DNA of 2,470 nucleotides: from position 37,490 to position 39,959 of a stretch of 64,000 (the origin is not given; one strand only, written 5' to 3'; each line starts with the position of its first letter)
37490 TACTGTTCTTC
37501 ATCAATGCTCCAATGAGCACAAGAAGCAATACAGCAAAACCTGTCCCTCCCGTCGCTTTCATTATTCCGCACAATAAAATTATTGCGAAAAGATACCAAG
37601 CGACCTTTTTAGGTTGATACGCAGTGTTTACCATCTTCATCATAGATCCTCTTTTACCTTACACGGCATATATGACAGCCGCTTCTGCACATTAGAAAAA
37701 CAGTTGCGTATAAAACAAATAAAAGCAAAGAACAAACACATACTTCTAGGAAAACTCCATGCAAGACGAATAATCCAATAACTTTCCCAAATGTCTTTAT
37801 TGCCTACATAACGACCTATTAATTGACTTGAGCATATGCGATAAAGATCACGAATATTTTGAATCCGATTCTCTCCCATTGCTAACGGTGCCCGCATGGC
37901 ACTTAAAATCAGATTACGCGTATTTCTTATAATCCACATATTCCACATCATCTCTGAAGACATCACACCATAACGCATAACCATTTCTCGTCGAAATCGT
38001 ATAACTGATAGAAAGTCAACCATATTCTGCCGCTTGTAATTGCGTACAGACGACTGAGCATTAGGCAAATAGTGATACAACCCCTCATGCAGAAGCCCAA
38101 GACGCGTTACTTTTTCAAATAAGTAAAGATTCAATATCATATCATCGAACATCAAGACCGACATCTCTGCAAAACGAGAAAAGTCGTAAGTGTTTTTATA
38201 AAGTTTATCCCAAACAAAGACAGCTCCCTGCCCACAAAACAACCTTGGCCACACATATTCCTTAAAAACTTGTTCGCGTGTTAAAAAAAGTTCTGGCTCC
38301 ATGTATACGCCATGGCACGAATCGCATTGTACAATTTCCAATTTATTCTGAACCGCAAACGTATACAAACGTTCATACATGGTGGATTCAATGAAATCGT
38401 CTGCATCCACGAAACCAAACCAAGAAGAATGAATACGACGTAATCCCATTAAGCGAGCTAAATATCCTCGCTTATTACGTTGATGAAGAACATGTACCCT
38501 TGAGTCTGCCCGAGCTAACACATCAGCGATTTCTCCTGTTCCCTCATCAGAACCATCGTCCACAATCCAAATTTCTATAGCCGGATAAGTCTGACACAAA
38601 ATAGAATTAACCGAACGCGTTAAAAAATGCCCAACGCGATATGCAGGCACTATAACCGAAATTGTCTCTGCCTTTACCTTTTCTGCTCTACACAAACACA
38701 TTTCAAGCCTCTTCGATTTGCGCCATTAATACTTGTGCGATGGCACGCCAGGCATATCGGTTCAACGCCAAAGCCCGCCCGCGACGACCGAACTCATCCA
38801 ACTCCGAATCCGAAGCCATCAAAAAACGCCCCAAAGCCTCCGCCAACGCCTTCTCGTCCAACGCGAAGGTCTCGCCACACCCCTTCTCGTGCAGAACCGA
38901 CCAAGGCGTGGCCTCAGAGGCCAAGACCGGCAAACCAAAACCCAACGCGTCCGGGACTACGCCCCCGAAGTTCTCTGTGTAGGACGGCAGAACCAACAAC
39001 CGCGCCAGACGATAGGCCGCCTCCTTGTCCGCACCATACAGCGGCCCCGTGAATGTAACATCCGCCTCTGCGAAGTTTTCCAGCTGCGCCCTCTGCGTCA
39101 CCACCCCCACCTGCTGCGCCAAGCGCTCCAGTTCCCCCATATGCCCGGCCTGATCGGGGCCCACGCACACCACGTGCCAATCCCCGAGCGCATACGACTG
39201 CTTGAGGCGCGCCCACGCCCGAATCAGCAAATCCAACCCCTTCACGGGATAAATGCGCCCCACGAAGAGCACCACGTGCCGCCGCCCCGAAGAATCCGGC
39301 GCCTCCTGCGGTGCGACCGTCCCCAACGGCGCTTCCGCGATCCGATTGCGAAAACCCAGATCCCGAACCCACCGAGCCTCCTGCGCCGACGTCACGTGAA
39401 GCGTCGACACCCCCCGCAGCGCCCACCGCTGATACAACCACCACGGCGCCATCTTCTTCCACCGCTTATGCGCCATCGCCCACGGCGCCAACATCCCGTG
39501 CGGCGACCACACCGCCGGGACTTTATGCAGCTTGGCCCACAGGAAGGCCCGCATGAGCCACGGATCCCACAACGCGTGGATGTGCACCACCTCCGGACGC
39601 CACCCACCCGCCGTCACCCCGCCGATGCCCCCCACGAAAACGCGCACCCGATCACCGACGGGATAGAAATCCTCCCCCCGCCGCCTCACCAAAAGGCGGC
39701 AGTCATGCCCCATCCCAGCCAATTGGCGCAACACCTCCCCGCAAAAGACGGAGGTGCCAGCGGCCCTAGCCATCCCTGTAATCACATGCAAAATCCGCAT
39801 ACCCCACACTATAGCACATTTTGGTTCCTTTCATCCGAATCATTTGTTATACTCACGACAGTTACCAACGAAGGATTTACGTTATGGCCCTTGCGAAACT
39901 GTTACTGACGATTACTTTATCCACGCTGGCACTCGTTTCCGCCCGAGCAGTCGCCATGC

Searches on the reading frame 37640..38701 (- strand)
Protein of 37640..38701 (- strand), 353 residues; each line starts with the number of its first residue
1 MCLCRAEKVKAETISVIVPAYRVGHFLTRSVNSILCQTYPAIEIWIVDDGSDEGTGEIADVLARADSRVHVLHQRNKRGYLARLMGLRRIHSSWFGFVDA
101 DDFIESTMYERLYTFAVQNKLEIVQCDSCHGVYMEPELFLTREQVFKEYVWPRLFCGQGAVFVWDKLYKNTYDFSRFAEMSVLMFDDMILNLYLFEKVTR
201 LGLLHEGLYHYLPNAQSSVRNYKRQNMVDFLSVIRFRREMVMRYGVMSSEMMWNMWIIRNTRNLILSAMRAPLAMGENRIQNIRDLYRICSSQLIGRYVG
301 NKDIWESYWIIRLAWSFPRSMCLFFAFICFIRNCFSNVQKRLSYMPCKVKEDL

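Call 23: search_protein_families(library=pfam, proteins=[window:37640-38701:-])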
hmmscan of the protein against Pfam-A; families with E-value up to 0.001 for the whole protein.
window:37640-38701:- (353 aa): 4 families
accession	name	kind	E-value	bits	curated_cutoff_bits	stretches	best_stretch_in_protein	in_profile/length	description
PF00535.33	Glycos_transf_2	-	8.4e-26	91.3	23.3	1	15-128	1-115/168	Glycosyl transferase family 2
PF13641.12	Glyco_tranf_2_3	-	6.7e-12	46.4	27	1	14-127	3-122/230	Glycosyltransferase like family 2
PF13704.12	Glyco_tranf_2_4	-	0.00013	22.8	27.5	1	42-104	20-84/98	Glycosyl transferase family 2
PF10111.15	Glyco_tranf_2_2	-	0.00014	21.9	27.3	1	25-121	13-111/276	Glycosyltransferase like family 2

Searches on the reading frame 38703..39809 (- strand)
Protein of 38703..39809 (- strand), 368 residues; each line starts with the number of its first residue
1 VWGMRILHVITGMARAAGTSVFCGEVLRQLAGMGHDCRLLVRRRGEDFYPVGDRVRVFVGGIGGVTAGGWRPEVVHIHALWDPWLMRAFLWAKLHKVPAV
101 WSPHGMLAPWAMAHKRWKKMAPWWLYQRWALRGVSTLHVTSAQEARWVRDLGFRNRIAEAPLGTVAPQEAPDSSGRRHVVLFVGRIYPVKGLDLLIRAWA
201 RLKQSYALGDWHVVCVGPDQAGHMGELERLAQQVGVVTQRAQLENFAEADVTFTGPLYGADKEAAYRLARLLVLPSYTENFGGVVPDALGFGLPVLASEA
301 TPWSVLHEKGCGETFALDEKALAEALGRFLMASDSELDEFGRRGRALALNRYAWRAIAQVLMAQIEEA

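Call 23: search_protein_families(library=pfam, proteins=[window:38703-39809:-])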
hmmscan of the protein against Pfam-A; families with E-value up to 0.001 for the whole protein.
window:38703-39809:- (368 aa): 6 families
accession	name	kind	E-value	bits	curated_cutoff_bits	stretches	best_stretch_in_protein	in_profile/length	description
PF13692.12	Glyco_trans_1_4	-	4.2e-22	79.4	27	1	178-330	2-140/142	Glycosyl transferases group 1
PF00534.26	Glycos_transf_1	-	5e-18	65.7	26.4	1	175-330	13-156/172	Glycosyl transferases group 1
PF13579.12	Glyco_trans_4_4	-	3.4e-13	50.7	29.7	1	18-161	2-156/158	Glycosyl transferase 4-like domain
PF13439.12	Glyco_transf_4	-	9.6e-13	48.9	28.5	1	18-158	3-160/170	Glycosyltransferase Family 4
PF20706.3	GT4-conflict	-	4.3e-12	46.1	26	1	167-301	188-314/385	Family 4 Glycosyltransferase in conflict systems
PF13524.12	Glyco_trans_1_2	-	0.00025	21.4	25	1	250-362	28-143/144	Glycosyl transferase-like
